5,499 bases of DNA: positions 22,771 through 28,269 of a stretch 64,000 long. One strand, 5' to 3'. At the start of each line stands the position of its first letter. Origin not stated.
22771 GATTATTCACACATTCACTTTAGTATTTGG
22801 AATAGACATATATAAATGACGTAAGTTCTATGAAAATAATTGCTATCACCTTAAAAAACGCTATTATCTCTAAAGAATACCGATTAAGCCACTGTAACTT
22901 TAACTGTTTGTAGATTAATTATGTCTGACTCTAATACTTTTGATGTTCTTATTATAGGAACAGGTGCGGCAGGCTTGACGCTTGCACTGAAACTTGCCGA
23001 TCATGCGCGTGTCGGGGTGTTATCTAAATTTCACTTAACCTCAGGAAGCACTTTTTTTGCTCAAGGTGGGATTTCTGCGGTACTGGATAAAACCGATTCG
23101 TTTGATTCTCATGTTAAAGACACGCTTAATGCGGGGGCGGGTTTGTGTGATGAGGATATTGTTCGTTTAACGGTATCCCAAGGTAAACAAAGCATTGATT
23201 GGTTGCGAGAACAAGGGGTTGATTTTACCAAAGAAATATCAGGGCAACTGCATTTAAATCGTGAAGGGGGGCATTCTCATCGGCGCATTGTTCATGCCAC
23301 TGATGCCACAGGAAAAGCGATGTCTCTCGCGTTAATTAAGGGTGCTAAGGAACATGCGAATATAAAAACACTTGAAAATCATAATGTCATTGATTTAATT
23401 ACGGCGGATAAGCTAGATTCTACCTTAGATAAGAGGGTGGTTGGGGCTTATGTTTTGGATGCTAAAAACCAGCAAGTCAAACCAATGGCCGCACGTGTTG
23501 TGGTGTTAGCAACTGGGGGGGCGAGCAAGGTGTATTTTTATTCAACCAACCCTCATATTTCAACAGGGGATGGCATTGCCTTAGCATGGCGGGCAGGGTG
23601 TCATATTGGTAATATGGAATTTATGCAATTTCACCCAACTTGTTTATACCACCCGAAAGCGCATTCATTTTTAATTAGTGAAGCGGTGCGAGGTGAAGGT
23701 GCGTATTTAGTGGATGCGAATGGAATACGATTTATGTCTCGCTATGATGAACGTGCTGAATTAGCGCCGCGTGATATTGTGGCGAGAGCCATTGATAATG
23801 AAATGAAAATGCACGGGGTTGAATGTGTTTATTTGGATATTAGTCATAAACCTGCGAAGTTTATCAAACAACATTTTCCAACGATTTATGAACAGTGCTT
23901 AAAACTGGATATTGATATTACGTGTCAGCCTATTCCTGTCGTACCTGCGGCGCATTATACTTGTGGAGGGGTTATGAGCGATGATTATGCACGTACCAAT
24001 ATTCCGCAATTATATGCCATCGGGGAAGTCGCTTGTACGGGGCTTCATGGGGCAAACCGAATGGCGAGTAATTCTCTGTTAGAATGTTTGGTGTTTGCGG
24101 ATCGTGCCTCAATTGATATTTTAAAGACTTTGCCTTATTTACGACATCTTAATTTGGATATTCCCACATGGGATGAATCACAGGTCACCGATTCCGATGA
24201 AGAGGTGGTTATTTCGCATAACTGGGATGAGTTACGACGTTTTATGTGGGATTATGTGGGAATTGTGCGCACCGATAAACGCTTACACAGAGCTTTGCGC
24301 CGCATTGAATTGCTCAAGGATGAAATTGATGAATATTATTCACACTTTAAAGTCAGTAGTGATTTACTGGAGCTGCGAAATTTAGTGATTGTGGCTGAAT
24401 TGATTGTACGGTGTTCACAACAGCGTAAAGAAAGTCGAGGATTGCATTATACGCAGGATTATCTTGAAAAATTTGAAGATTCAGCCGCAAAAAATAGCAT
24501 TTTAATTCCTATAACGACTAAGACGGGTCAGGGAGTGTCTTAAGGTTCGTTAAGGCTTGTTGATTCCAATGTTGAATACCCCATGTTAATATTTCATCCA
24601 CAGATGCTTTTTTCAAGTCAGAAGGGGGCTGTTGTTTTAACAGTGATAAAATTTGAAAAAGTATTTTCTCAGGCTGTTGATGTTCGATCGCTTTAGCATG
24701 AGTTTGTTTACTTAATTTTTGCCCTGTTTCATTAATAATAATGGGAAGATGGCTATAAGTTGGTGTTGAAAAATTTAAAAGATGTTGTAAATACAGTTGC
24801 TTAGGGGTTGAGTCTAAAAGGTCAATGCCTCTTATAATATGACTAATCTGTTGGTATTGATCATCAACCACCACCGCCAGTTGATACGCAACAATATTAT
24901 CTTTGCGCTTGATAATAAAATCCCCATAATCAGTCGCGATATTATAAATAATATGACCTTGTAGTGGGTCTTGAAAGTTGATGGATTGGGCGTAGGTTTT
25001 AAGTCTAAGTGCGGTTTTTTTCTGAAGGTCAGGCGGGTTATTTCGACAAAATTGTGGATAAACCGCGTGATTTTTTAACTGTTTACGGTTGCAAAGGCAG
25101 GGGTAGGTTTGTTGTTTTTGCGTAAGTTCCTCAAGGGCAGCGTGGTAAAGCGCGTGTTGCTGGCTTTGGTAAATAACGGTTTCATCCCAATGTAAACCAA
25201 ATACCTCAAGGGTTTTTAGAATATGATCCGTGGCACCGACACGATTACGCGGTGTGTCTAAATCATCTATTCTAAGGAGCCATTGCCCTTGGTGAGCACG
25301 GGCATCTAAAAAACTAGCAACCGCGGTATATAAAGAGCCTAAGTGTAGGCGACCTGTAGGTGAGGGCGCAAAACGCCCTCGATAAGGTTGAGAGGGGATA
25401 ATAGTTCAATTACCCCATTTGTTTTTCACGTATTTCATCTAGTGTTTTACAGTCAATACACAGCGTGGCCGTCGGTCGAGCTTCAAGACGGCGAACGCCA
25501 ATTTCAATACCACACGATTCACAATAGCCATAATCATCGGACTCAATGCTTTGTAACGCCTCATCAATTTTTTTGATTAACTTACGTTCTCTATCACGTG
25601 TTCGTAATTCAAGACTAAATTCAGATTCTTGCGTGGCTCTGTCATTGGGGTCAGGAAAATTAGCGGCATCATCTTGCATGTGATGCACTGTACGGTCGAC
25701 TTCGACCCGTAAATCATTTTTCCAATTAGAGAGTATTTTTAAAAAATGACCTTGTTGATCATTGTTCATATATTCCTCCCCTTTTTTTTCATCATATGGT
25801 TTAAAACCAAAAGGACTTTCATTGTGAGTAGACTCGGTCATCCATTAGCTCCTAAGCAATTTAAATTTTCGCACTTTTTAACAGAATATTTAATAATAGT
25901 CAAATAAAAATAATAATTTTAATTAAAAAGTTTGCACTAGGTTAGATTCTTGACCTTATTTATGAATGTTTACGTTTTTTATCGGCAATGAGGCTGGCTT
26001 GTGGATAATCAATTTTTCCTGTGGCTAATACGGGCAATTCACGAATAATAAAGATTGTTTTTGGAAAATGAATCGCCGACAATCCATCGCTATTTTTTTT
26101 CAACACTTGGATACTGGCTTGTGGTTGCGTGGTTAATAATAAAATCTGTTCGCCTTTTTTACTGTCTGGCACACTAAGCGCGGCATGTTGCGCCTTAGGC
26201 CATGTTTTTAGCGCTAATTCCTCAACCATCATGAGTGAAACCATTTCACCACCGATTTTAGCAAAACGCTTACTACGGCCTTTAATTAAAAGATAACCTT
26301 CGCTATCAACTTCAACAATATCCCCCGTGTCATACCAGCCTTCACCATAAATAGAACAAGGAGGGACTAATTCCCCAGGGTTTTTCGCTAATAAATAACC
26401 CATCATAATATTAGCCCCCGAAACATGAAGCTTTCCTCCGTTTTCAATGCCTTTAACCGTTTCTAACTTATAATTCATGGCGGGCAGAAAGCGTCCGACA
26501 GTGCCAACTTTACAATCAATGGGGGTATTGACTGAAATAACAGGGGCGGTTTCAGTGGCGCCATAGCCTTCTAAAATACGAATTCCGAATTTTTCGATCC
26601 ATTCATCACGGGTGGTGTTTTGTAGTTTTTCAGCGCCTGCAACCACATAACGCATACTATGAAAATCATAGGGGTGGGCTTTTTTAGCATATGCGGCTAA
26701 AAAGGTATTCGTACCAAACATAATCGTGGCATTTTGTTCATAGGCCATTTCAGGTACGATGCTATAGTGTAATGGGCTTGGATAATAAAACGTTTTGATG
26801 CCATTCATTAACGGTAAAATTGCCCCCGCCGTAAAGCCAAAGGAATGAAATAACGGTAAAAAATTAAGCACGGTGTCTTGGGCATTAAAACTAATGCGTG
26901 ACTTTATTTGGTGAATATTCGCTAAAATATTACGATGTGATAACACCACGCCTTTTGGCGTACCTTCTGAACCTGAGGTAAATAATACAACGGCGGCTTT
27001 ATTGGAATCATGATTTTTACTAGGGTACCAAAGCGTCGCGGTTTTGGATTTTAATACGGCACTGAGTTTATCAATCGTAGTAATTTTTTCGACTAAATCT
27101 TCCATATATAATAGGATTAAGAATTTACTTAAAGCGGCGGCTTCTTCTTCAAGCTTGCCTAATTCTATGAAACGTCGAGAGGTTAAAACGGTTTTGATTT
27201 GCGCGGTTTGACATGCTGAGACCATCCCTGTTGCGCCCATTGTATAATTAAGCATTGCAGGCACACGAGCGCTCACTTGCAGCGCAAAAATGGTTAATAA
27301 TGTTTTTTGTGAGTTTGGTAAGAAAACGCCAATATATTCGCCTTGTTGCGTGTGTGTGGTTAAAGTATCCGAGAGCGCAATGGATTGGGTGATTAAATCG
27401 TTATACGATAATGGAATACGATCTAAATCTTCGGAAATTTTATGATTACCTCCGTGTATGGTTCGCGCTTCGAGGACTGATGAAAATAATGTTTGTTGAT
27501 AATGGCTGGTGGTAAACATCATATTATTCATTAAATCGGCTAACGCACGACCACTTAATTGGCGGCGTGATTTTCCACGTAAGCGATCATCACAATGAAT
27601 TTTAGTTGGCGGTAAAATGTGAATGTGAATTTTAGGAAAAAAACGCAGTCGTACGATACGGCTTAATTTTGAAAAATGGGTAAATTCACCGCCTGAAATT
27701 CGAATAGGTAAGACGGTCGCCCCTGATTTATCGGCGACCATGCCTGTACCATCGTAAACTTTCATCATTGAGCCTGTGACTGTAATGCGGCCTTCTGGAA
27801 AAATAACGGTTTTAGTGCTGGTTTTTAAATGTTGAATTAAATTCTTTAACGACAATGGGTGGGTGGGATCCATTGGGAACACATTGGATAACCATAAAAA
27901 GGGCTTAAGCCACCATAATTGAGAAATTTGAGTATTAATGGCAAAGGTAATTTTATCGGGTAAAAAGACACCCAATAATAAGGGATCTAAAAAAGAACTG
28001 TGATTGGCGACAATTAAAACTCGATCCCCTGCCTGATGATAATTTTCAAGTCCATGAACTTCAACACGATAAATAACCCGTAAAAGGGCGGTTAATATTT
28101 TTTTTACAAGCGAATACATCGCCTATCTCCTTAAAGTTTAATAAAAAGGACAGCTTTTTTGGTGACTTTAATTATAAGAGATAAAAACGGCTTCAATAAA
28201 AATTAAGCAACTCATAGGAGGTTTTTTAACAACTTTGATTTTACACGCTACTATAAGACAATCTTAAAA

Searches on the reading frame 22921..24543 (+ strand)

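Call 64: search_protein_families(library=ncbifam, proteins=[window:22921-24543:+], max_evalue=0.00001)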
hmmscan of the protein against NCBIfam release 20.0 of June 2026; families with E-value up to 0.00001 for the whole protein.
window:22921-24543:+ (540 aa): 34 families (the best 25 are shown)
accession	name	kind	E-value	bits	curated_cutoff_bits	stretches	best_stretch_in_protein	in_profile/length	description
NF006567.0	PRK09077.1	equivalog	1.4e-268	891.5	629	1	4-532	6-534/537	L-aspartate oxidase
TIGR00551.1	nadB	equivalog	7.7e-196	651.5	452.75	1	6-514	2-488/489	L-aspartate oxidase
NF005867.0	PRK07804.1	equivalog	9.6e-163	542.3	639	1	6-523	18-525/548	L-aspartate oxidase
NF005636.0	PRK07395.1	subfamily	1.1e-154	515.7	723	1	4-517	10-537/560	L-aspartate oxidase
NF005701.0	PRK07512.1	equivalog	1.8e-140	468.7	528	1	4-522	7-491/516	L-aspartate oxidase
NF005978.0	PRK08071.1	equivalog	7.8e-138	460.1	621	1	8-522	5-496/514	L-aspartate oxidase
NF004900.0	PRK06263.1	equivalog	4.7e-124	414.9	718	1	6-527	7-533/546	fumarate reductase (CoM/CoB) subunit TfrA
TIGR01812.1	sdhA_frdA_Gneg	subfamily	6.2e-118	394.7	567.3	1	8-519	1-533/568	succinate dehydrogenase or fumarate reductase, flavoprotein subunit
NF004820.0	PRK06175.1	equivalog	1.6e-115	386.5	472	1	6-426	4-411/433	L-aspartate oxidase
NF004724.0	PRK06069.1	subfamily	6.2e-104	348.2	826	1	7-526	6-549/577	succinate dehydrogenase/fumarate reductase flavoprotein subunit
NF004613.0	PRK05945.1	equivalog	2e-94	317.2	824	1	6-519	3-540/575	succinate dehydrogenase/fumarate reductase flavoprotein subunit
TIGR01816.1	sdhA_forward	equivalog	2.7e-93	313.1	727.35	1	6-521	2-544/584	succinate dehydrogenase flavoprotein subunit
NF006686.0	PRK09231.1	equivalog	2.3e-89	300.5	854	1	6-513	5-537/598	fumarate reductase (quinol) flavoprotein subunit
NF005037.0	PRK06452.1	equivalog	2.5e-86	290.5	862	1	6-527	5-539/566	succinate dehydrogenase flavoprotein subunit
NF005866.0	PRK07803.1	equivalog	8.8e-86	288.4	819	2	4-275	6-287/631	fumarate reductase/succinate dehydrogenase flavoprotein subunit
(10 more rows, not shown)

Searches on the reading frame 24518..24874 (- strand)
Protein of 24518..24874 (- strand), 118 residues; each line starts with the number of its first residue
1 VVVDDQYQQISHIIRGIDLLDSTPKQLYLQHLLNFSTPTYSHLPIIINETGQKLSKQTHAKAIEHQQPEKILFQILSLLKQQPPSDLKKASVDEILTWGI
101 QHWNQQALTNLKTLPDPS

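Call 64: search_protein_families(library=ncbifam, proteins=[window:24518-24874:-], max_evalue=0.00001)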
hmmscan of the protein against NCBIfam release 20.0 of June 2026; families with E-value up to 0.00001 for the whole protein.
window:24518-24874:- (118 aa): 7 families
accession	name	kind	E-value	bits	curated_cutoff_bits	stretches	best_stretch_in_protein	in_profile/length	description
NF004314.0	PRK05710.1-3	equivalog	2.1e-37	129.1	256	1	2-113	181-292/297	tRNA glutamyl-Q(34) synthetase GluQRS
TIGR03838.1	queuosine_YadB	equivalog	1.7e-32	112.9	276.7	1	2-96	178-272/272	tRNA glutamyl-Q(34) synthetase GluQRS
NF004312.0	PRK05710.1-1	equivalog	5.3e-29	101.5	453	1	2-109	185-292/306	tRNA glutamyl-Q(34) synthetase GluQRS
NF004313.0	PRK05710.1-2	equivalog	1.3e-28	100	380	1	2-107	190-294/299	tRNA glutamyl-Q(34) synthetase GluQRS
NF004315.1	PRK05710.1-4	equivalog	1e-20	74.3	250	1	2-67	196-261/274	tRNA glutamyl-Q(34) synthetase GluQRS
TIGR00464.1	gltX_bact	equivalog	6.9e-18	64.8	289.95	1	2-67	190-255/470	glutamate--tRNA ligase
NF003169.0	PRK04156.1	equivalog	8.4e-09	34.6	516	1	2-68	288-353/567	glutamate--tRNA ligase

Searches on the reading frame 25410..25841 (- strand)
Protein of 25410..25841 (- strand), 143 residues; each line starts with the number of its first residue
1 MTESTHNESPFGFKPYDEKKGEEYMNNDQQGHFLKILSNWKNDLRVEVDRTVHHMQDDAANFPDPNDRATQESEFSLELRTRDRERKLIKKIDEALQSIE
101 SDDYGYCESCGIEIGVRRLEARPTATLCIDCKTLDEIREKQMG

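Call 64: search_protein_families(library=ncbifam, proteins=[window:25410-25841:-], max_evalue=0.00001)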
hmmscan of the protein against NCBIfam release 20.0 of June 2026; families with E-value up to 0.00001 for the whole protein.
window:25410-25841:- (143 aa): 5 families
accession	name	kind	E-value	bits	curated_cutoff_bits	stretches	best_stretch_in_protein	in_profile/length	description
NF008045.0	PRK10778.1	equivalog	1.1e-69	233.5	289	1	12-142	19-149/151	RNA polymerase-binding protein DksA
TIGR02420.1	dksA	equivalog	3e-51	172.5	115.5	1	25-133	1-109/110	RNA polymerase-binding protein DksA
NF033459.1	DksA_like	equivalog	4.5e-18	65.6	105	1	32-136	5-110/113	RNA polymerase-binding protein DksA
TIGR02890.1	bacill_yteA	subfamily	7.5e-17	61.9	134.4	1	32-136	16-118/159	regulatory protein, yteA family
TIGR02419.1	C4_traR_proteo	subfamily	3.2e-09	37.2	59.7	1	78-136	8-64/64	phage/conjugal plasmid C-4 type zinc finger protein, TraR family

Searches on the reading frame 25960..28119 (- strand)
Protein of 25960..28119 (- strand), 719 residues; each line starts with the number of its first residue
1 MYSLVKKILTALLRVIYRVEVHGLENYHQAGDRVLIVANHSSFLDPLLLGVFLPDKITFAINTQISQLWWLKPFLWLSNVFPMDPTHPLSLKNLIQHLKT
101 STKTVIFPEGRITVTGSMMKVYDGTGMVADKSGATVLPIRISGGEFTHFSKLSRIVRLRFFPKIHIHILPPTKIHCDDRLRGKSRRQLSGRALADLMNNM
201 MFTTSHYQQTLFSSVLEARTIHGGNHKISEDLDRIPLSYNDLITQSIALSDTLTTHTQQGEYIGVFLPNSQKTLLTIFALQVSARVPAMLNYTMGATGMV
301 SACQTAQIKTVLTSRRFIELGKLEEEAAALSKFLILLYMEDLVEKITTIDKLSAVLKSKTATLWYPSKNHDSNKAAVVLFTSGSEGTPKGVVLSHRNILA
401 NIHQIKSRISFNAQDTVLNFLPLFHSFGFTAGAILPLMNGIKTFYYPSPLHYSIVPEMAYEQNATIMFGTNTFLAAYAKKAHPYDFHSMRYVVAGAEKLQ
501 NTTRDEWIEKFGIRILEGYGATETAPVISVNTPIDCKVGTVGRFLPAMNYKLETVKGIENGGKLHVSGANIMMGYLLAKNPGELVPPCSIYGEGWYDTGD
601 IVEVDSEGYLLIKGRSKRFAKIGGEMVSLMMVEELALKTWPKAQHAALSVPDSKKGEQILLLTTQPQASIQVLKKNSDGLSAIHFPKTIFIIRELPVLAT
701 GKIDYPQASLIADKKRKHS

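Call 64: search_protein_families(library=ncbifam, proteins=[window:25960-28119:-], max_evalue=0.00001)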
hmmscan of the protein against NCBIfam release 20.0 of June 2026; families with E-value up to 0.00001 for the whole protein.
window:25960-28119:- (719 aa): 98 families (the best 25 are shown)
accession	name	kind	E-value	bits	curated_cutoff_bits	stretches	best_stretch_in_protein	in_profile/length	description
NF005291.0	PRK06814.1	equivalog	0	1039.5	1349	1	4-716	426-1134/1140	acyl-[ACP]--phospholipid O-acyltransferase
NF005959.0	PRK08043.1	equivalog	5.4e-237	788.6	886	1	6-717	3-716/719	bifunctional acyl-ACP--phospholipid O-acyltransferase/long-chain-fatty-acid--ACP ligase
NF006386.0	PRK08633.1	equivalog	2.2e-168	562.2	1221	1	3-715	413-1144/1147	acyl-[ACP]--phospholipid O-acyltransferase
NF004971.0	PRK06334.1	equivalog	5.2e-68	229.9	847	1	236-707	45-528/539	long chain fatty acid--[acyl-carrier-protein] ligase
NF004837.0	PRK06187.1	subfamily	4.7e-67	226.4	476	1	206-704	4-514/531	long-chain-fatty-acid--CoA ligase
NF004114.0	PRK05605.1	equivalog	2.7e-46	158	766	1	363-703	212-560/575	long-chain-fatty-acid--CoA ligase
NF005702.0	PRK07514.1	subfamily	1.8e-44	152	558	1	216-704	9-492/506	malonyl-CoA synthase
NF009233.0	PRK12583.1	subfamily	2e-44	152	832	1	238-705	47-543/558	fatty acid CoA ligase family protein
NF004229.0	PRK05677.1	subfamily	1.1e-43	149.5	879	1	365-703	199-546/563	long-chain-fatty-acid--CoA ligase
TIGR01923.1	menE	equivalog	4.5e-43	147.7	330.15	1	238-704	1-438/442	o-succinylbenzoate--CoA ligase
NF005714.0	PRK07529.1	subfamily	1.5e-42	145.8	632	1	258-707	86-571/640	acyl-CoA synthetase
NF005858.0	PRK07787.1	subfamily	1.4e-41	142.5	575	1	352-704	108-464/471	acyl-CoA synthetase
NF004758.0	PRK06087.1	equivalog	4.3e-41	140.9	736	1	257-704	72-527/548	medium-chain fatty-acid--CoA ligase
TIGR01733.1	AA-adenyl-dom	subfamily_domain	1.8e-40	139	317.4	1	238-645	1-406/409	amino acid adenylation domain-containing protein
NF006523.0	PRK08974.1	equivalog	1.2e-39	135.9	884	1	321-703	153-544/561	long-chain-fatty-acid--CoA ligase FadD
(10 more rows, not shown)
